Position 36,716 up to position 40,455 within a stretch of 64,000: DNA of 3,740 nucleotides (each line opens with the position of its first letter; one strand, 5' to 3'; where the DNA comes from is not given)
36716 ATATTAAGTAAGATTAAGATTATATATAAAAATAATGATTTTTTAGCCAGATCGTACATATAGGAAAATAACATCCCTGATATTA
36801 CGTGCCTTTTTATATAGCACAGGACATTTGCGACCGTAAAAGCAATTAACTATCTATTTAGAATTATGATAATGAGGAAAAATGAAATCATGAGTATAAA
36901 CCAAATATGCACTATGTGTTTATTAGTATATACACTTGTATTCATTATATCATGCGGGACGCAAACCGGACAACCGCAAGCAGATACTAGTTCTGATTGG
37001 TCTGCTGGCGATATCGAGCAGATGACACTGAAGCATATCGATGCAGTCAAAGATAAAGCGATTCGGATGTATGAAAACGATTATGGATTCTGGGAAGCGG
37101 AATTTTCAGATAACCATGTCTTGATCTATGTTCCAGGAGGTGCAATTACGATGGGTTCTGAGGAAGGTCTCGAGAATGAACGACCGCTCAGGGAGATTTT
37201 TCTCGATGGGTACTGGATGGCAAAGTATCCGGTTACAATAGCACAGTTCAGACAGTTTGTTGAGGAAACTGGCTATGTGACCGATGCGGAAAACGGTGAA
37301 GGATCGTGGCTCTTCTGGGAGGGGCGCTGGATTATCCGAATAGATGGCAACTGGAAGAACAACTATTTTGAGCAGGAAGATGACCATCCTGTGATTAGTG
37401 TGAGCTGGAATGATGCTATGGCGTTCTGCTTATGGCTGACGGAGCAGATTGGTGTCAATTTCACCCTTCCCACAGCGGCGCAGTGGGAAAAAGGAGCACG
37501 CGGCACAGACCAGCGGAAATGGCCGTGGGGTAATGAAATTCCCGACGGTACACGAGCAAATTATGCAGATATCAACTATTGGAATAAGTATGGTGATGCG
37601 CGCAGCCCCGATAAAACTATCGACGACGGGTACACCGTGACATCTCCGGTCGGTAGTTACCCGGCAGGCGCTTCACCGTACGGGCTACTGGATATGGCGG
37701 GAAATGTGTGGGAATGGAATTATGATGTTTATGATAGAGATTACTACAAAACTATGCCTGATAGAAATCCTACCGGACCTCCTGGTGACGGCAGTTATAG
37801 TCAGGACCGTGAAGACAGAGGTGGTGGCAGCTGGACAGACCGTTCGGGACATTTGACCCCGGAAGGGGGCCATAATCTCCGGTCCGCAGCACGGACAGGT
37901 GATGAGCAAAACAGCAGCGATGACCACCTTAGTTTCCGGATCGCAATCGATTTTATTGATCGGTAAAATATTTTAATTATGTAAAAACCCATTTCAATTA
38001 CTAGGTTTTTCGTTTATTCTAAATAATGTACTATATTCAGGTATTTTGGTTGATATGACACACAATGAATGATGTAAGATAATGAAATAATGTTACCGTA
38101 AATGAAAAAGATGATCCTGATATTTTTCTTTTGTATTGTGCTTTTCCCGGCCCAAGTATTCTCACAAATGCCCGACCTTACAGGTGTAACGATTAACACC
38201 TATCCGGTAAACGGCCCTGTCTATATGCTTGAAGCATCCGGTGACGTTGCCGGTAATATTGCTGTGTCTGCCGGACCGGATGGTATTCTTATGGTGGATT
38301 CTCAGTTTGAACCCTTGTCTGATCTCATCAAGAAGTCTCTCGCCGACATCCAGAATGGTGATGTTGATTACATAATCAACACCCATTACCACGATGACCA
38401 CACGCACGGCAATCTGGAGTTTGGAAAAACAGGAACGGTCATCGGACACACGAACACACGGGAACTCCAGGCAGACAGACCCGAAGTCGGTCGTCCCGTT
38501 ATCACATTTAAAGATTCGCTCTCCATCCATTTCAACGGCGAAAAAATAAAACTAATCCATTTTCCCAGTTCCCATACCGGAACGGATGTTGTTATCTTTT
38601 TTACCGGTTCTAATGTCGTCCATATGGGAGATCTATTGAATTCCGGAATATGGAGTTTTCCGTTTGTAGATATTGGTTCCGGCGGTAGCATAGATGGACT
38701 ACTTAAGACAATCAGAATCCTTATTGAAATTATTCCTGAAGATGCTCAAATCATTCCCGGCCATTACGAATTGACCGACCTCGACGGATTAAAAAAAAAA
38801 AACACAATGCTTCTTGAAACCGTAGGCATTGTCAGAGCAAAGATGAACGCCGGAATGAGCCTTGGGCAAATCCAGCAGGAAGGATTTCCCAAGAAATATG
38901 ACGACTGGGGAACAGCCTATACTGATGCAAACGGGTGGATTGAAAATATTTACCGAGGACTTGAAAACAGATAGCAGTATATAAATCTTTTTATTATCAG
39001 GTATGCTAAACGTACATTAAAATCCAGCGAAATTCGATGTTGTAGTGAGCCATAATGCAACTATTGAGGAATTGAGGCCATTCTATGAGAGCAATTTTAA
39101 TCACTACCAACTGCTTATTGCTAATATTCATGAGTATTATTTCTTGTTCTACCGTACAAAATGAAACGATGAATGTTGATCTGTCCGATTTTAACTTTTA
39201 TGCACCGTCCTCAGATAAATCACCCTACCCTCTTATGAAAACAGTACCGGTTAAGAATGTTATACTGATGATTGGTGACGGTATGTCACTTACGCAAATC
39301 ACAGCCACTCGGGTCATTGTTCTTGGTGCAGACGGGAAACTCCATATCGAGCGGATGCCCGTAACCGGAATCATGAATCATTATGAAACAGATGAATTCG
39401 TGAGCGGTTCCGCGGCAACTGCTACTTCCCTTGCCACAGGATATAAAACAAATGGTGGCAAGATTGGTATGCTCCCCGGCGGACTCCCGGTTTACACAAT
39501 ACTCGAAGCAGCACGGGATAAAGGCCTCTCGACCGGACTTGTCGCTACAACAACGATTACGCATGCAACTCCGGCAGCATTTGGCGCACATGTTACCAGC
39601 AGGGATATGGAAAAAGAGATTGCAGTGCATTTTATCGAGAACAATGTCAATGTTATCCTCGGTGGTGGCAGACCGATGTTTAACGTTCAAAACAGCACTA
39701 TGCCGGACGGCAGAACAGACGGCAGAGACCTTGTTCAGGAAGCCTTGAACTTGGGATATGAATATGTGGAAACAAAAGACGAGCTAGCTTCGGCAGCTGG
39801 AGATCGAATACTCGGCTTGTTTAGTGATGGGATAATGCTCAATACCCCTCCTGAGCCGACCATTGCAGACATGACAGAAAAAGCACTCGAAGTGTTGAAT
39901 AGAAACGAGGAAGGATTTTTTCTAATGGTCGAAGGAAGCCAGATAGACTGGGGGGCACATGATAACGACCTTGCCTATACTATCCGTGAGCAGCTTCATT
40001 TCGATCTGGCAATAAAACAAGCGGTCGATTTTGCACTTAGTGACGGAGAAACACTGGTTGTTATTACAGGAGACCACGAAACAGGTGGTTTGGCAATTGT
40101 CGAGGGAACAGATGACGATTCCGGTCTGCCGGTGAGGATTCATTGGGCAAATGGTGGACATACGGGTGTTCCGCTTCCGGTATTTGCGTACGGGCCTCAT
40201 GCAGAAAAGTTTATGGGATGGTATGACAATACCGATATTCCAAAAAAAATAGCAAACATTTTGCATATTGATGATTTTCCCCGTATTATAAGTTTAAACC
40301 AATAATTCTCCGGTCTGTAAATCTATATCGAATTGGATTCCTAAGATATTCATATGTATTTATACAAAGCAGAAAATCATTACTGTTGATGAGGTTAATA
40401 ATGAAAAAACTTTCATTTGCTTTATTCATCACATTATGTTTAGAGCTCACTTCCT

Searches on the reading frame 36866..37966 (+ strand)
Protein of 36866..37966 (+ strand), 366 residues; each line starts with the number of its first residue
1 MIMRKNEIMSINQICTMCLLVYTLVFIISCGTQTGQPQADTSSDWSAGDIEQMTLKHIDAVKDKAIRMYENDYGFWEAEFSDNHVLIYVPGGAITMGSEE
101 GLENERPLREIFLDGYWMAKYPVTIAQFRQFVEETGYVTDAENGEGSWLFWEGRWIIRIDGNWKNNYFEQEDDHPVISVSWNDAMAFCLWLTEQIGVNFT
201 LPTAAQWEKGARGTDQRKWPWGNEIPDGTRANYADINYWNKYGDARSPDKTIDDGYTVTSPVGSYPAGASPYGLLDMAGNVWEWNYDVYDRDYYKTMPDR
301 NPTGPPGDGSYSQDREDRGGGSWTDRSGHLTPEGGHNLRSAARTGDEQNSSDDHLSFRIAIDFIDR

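Call 6: search_protein_families(library=pfam, proteins=[window:36866-37966:+], max_evalue=0.01)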
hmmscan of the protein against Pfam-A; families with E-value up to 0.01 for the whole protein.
window:36866-37966:+ (366 aa): 1 family
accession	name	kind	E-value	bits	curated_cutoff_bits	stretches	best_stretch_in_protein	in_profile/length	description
PF03781.23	FGE-sulfatase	-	1.1e-50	173.2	23.3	1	86-360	5-254/255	Sulfatase-modifying factor enzyme 1-like domain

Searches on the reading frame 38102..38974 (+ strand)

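Call 6: search_protein_families(library=pfam, proteins=[window:38102-38974:+], max_evalue=0.01)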
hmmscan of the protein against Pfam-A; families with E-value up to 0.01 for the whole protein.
window:38102-38974:+ (290 aa): 2 families
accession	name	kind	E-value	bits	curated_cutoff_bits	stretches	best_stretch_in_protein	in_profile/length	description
PF00753.33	Lactamase_B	-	1.3e-13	51.8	22.7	1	49-196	4-173/196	Metallo-beta-lactamase superfamily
PF12706.13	Lactamase_B_2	-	0.0057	16.7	27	1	84-177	27-142/200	Beta-lactamase superfamily domain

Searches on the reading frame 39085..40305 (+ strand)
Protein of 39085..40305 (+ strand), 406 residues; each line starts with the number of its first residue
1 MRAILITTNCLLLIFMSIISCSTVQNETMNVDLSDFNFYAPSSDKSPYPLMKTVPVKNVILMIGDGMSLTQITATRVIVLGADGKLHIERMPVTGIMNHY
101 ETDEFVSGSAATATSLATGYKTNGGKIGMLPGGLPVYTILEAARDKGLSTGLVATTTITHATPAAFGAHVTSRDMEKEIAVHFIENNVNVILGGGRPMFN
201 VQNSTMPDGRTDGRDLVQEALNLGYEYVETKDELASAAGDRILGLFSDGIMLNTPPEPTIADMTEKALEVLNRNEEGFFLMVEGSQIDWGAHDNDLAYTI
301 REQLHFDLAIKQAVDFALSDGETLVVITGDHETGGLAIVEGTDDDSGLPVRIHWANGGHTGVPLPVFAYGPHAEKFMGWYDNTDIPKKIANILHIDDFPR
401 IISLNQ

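Call 50: search_protein_families(library=pfam, proteins=[window:39085-40305:+], max_evalue=0.001)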
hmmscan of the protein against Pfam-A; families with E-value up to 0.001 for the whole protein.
window:39085-40305:+ (406 aa): 2 families
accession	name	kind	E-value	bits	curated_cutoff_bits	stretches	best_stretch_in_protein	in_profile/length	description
PF00245.25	Alk_phosphatase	-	7.8e-94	315.4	24.4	2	57-337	2-321/423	Alkaline phosphatase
PF01676.23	Metalloenzyme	-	4.6e-07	30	24.3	1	249-375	120-227/252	Metalloenzyme superfamily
